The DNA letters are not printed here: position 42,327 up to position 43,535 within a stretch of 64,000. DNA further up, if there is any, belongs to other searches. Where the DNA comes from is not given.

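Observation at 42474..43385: Phd/YefM antitoxin-like domain fused to a LeuA allosteric domain, heading an ECF sigma operon that lacks an anti-sigma gene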

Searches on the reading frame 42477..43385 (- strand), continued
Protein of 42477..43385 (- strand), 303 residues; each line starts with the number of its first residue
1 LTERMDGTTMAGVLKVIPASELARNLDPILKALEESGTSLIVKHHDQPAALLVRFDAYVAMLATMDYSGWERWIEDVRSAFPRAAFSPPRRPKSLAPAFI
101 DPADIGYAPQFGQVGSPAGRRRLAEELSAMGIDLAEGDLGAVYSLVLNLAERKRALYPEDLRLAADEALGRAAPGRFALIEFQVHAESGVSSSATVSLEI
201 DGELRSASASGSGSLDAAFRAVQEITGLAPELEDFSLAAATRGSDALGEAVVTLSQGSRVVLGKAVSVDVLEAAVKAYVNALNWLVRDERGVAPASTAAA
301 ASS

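Call 58: fold_search(model_id=the predicted structure, library=pdb)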
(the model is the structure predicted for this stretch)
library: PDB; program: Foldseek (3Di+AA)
matches with E <= 10: 1321; with E <= 0.001: 14
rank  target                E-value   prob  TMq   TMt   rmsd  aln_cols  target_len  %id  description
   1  3fig_A                2.1e-09  1.00  0.36  0.20   9.0       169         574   22  Crystal Structure of Leucine-bound LeuA from Mycobacterium tuberculosis (released 2008-12-23)
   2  3hps_A                4.2e-09  1.00  0.36  0.20   9.0       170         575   24  Crystal structure of Mycobacterium tuberculosis LeuA complexed with ketoisocaproate (KIC) (released 2010-05-19)
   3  3hps_B                7.8e-09  1.00  0.36  0.19   8.8       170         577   22  Crystal structure of Mycobacterium tuberculosis LeuA complexed with ketoisocaproate (KIC) (released 2010-05-19)
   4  3fig_B                8.8e-09  1.00  0.36  0.19   8.7       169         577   21  Crystal Structure of Leucine-bound LeuA from Mycobacterium tuberculosis (released 2008-12-23)
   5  1sr9_B                1.2e-08  1.00  0.36  0.20   8.8       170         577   22  Crystal Structure of LeuA from Mycobacterium tuberculosis (released 2004-05-18)
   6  1sr9_A                1.3e-08  1.00  0.36  0.20  20.8       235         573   22  Crystal Structure of LeuA from Mycobacterium tuberculosis (released 2004-05-18)
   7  3hpz_A                3.9e-08  1.00  0.36  0.20  20.8       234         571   21  Crystal structure of Mycobacterium tuberculosis LeuA complexed with bromopyruvate (released 2010-05-19)
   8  3hpz_B                5.2e-08  1.00  0.36  0.20   8.7       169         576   21  Crystal structure of Mycobacterium tuberculosis LeuA complexed with bromopyruvate (released 2010-05-19)
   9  3f6g_A                1.0e-07  1.00  0.33  0.76   3.0       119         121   26  Crystal structure of the regulatory domain of LiCMS in complexed with isoleucine - type II (released 2009-04-21)
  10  3f6h_A                1.2e-07  1.00  0.33  0.78   2.8       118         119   25  Crystal structure of the regulatory domain of LiCMS in complexed with isoleucine - type III (released 2009-04-21)
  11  3f6g_B                2.0e-07  1.00  0.32  0.78   2.8       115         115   26  Crystal structure of the regulatory domain of LiCMS in complexed with isoleucine - type II (released 2009-04-21)
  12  3f6h_B                3.7e-07  1.00  0.32  0.72   3.1       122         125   24  Crystal structure of the regulatory domain of LiCMS in complexed with isoleucine - type III (released 2009-04-21)
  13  7vg2_A                3.4e-04  0.98  0.18  0.07  22.7       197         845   16  Cryo-EM structure of Arabidopsis DCL3 in complex with a 40-bp RNA (released 2021-10-27)
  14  7zpk_C                4.1e-04  0.99  0.16  0.21  31.6       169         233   13  Mammalian Dicer in the "pre-dicing state" with pre-miR-15a substrate and TARBP2 subunit (released 2022-11-16)
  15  7vg3_A                1.6e-03  0.94  0.16  0.07  15.5       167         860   16  Cryo-EM structure of Arabidopsis DCL3 in complex with a 30-bp RNA (released 2021-10-27)
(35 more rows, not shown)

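Call 66: list_cluster_members(proteins=[P0133, P0136, P0137, P0138, P0141, P0143, P0135, P0157, P0183])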
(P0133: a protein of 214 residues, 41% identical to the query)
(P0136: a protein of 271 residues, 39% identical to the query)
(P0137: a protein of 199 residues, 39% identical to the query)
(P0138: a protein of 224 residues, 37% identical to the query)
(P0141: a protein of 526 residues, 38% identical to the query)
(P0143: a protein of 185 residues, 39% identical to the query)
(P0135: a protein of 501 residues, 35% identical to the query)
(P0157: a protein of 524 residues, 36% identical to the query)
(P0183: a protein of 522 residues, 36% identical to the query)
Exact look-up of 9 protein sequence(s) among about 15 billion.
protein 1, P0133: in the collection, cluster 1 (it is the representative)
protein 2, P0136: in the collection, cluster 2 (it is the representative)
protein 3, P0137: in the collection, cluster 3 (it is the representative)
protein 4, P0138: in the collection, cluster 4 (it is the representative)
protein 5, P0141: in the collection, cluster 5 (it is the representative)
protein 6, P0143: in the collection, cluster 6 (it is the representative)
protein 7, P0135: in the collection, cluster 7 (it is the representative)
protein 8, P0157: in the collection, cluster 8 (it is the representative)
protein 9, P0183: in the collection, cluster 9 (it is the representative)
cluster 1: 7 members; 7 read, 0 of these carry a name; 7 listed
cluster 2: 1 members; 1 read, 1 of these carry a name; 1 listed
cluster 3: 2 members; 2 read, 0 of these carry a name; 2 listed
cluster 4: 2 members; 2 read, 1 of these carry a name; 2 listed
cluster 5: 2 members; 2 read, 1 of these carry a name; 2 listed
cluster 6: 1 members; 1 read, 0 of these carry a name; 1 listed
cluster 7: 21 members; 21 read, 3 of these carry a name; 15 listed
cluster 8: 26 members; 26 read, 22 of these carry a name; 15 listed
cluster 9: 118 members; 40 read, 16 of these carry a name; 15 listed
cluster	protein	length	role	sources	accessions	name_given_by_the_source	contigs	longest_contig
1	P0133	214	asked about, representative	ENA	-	-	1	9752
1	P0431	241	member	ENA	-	-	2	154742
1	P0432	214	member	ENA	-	-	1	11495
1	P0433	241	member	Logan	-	-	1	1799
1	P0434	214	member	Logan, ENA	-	-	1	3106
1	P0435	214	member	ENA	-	-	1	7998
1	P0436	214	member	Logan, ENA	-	-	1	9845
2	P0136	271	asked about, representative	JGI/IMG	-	2-isopropylmalate synthase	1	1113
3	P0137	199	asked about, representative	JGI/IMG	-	-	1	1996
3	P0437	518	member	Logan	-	-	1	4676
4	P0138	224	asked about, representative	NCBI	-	-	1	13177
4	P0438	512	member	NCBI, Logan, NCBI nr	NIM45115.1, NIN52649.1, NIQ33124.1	MAG: 2-isopropylmalate synthase [Nitrososphaeria archaeon] | 2-isopropylmalate synthase [Nitrososphaeria archaeon]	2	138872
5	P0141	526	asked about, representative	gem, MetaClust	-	\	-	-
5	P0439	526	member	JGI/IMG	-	-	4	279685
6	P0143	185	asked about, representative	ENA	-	-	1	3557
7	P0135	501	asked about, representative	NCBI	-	-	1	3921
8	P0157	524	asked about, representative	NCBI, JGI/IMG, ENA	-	2-isopropylmalate synthase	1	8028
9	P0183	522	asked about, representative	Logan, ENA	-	-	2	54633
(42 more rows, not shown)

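Call 68: find_encoding_contigs(protein=P0431, flank=6000, max_places=3)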
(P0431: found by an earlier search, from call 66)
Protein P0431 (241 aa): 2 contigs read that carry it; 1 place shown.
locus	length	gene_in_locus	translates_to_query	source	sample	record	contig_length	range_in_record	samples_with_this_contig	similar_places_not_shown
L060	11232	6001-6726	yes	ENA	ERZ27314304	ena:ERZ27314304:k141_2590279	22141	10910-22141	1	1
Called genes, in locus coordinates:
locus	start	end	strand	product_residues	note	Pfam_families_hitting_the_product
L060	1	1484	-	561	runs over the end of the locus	PF02734:Dak2, PF21645:FakA-like_M, PF13684:FakA-like_C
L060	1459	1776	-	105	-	PF03780:Asp23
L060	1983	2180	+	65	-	PF00830:Ribosomal_L28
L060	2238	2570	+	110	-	-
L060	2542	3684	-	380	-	PF00850:Hist_deacetyl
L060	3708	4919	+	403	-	PF07969:Amidohydro_3, PF01979:Amidohydro_1, PF07969:Amidohydro_3 (weak)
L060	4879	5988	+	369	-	PF07837:FTCD_N, PF02971:FTCD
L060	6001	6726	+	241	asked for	PF08502:LeuA_dimer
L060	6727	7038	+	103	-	PF01243:PNPOx_N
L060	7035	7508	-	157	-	PF00885:DMRL_synthase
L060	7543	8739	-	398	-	PF00926:DHBP_synthase, PF00925:GTP_cyclohydro2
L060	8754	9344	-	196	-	PF00677:Lum_binding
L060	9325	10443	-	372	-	PF00383:dCMP_cyt_deam_1, PF14437:MafB19-deam (weak), PF01872:RibD_C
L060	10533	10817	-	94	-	PF13451:zf_Tbcl, PF23477:zf_Tbcl_2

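Call 69: search_protein_families(library=pfam, proteins=[P0431, P0125, P0394, P0402], max_evalue=1)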
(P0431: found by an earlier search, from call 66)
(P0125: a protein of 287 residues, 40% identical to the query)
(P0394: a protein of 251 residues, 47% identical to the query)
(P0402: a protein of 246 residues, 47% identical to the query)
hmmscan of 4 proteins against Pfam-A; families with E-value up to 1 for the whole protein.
P0431 (241 aa): 2 families
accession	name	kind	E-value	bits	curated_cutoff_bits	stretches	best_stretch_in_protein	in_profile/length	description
PF08502.15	LeuA_dimer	-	1.5e-25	90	24.9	1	108-237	1-130/131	LeuA allosteric (dimerisation) domain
PF02604.26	PhdYeFM_antitox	-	0.0091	16.2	29.8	1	4-42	3-41/74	Antitoxin Phd_YefM, type II toxin-antitoxin system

P0125 (287 aa): 2 families
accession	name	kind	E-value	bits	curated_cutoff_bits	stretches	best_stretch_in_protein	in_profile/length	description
PF08502.15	LeuA_dimer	-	1.7e-28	99.6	24.9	1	146-274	2-130/131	LeuA allosteric (dimerisation) domain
PF12375.13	DUF3653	-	0.0028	18.2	22.4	1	105-150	21-61/66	Phage protein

P0394 (251 aa): 2 families
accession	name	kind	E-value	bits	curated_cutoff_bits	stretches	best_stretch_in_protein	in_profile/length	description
PF01035.26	DNA_binding_1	-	8.4e-34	115.7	27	1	163-245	1-81/81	6-O-methylguanine DNA methyltransferase, DNA binding domain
PF02604.26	PhdYeFM_antitox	-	2.1e-08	34.2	29.8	1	1-43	1-44/74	Antitoxin Phd_YefM, type II toxin-antitoxin system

P0402 (246 aa): 2 families
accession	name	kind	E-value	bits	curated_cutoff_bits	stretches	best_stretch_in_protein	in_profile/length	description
PF01035.26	DNA_binding_1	-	1.5e-32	111.7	27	1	158-240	1-81/81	6-O-methylguanine DNA methyltransferase, DNA binding domain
PF02604.26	PhdYeFM_antitox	-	1.2e-08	35.1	29.8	1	1-43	1-44/74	Antitoxin Phd_YefM, type II toxin-antitoxin system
